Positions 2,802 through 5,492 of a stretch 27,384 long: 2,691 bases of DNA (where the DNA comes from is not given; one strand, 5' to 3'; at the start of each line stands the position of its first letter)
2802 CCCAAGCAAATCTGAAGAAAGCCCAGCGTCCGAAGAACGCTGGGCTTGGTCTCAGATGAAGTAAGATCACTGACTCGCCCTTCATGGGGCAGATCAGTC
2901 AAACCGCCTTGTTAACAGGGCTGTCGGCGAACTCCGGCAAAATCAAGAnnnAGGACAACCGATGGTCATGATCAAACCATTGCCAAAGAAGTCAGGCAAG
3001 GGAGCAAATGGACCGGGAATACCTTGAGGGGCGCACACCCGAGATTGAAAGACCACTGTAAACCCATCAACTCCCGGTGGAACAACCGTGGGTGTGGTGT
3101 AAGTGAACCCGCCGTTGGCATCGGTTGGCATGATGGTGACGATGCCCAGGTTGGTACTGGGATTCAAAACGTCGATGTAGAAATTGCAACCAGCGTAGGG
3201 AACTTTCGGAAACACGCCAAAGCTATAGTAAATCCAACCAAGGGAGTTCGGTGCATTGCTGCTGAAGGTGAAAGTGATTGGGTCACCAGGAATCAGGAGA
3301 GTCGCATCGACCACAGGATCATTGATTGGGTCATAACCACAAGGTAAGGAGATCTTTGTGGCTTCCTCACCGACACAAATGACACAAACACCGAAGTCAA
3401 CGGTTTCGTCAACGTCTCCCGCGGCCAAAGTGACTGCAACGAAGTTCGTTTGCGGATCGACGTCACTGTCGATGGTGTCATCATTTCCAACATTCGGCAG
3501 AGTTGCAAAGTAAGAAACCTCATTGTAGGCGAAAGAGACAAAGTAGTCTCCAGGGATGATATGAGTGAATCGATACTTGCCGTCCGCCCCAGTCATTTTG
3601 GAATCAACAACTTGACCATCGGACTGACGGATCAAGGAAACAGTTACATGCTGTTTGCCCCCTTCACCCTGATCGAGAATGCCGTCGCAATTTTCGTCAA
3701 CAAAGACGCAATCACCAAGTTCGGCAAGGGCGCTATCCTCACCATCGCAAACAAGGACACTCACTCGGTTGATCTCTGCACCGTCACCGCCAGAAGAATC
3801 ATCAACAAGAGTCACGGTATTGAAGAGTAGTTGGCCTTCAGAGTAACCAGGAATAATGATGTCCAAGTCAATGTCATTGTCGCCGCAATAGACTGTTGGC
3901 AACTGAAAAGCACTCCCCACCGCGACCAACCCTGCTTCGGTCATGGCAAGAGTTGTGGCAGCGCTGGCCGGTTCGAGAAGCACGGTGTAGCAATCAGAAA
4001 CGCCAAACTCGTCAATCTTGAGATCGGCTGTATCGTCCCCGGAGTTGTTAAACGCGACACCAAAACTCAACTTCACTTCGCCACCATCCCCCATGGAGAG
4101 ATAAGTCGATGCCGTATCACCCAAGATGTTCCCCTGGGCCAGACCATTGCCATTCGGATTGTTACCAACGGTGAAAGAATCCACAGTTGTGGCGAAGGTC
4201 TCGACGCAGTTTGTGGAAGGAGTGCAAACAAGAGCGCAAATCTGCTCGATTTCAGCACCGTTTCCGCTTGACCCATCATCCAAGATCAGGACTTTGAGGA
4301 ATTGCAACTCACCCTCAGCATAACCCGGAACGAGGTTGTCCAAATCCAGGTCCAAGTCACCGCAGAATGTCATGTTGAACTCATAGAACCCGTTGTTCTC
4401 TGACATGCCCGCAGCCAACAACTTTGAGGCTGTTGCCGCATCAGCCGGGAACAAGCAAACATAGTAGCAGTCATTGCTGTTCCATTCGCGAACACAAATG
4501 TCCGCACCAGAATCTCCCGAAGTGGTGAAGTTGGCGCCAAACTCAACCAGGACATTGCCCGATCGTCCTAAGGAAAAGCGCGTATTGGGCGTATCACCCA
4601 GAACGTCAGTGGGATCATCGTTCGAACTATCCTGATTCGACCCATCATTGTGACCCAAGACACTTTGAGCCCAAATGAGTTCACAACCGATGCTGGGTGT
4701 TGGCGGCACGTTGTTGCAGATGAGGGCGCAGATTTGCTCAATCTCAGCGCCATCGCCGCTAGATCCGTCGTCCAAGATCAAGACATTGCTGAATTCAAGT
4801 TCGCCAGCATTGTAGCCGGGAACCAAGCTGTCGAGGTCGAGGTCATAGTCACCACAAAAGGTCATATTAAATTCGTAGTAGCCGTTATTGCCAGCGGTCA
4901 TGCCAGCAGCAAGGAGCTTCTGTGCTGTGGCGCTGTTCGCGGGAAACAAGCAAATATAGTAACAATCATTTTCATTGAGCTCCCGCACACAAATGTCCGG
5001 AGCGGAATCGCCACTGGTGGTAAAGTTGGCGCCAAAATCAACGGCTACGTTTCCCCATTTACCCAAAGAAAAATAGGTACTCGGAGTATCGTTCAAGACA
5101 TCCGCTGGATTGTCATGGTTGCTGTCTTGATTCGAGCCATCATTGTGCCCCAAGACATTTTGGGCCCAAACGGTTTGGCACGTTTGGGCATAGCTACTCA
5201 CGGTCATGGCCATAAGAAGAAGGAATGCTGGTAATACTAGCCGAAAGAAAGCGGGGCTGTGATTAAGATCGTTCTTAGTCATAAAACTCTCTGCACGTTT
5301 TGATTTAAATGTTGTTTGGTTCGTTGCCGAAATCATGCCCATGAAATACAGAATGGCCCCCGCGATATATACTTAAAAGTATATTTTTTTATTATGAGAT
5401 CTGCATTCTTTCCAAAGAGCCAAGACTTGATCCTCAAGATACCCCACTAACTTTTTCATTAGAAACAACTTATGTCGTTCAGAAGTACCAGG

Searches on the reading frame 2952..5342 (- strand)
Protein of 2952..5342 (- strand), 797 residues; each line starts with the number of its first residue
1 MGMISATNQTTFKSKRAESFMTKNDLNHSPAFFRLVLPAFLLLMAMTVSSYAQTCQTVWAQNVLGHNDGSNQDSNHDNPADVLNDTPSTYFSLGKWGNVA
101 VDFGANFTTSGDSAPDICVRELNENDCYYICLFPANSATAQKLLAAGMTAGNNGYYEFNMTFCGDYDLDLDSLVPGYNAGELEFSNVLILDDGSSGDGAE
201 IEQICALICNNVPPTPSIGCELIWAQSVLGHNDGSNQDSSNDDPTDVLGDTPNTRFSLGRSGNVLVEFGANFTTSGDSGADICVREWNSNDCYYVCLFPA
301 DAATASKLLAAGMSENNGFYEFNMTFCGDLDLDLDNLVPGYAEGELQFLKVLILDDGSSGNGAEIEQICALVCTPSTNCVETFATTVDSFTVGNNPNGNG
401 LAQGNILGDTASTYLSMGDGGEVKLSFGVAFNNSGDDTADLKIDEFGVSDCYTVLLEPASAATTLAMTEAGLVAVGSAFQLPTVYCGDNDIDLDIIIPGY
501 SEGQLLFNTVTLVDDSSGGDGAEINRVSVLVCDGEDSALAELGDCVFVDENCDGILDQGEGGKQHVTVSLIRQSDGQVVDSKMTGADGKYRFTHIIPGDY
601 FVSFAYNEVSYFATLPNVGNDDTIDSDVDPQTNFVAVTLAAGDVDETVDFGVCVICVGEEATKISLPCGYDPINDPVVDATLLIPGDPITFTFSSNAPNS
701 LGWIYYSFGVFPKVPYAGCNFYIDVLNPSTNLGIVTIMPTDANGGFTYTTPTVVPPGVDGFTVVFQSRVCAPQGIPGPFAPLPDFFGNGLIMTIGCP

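Call 10: search_protein_families(library=pfam, proteins=[window:2952-5342:-], max_evalue=0.001)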
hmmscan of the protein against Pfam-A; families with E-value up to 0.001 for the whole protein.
window:2952-5342:- (797 aa): 2 families
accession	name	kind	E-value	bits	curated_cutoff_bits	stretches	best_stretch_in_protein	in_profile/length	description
PF17210.9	SdrD_B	-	3.3e-28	98.6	29.7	1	540-652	1-112/112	SdrD B-like domain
PF13620.12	CarboxypepD_reg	-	6.5e-06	26.9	32.3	1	564-607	15-57/82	Carboxypeptidase regulatory-like domain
